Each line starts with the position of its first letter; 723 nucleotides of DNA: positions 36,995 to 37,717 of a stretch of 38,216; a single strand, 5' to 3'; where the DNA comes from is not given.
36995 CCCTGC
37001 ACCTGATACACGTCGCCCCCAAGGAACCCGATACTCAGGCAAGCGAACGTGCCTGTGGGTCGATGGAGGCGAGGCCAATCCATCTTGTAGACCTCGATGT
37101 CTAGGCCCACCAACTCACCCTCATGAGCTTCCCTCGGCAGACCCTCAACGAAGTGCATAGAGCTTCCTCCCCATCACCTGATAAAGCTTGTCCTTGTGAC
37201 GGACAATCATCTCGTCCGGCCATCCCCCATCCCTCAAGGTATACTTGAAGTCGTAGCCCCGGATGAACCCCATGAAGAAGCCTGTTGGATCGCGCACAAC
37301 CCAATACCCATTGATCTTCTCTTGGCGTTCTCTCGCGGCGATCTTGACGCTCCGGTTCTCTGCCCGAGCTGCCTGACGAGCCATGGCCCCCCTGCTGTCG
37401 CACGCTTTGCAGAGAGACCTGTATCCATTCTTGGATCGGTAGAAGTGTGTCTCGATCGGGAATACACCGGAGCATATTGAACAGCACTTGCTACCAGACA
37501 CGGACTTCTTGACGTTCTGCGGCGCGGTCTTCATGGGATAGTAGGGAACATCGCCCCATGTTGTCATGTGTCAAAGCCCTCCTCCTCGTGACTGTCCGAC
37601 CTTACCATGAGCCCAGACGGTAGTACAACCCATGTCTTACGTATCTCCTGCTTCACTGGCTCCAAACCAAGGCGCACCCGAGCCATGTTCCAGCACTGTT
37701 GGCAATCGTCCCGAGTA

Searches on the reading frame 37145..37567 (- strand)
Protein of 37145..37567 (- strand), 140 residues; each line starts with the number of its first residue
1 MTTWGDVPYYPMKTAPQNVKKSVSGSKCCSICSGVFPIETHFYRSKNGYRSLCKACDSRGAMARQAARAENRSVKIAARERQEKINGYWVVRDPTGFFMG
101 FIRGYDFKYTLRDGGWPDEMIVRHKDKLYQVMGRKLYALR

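Call 33: find_encoding_contigs(protein=window:37145-37567:-, flank=10000, max_places=2)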
Protein window:37145-37567:- (140 aa): 10 contigs read that carry it; 2 places shown.
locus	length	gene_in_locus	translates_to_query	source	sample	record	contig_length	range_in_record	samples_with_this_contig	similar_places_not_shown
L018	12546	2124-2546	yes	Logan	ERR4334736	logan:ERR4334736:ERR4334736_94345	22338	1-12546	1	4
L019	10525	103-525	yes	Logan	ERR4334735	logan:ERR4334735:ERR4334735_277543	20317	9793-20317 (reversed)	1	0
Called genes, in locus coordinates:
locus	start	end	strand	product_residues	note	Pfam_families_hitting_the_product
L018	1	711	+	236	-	?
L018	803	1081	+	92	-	PF03692:CxxCxxCC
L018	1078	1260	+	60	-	-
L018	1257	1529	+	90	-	-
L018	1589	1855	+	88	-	-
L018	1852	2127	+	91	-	-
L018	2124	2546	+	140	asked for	-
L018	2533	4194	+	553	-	PF01612:DNA_pol_A_exo1 (weak), PF00476:DNA_pol_A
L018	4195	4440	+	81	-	-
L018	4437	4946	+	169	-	PF03167:UDG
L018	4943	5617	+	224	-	-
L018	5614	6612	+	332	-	PF00154:RecA_N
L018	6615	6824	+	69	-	-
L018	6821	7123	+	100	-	-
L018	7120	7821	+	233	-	PF12705:PDDEXK_1 (weak)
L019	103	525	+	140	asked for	-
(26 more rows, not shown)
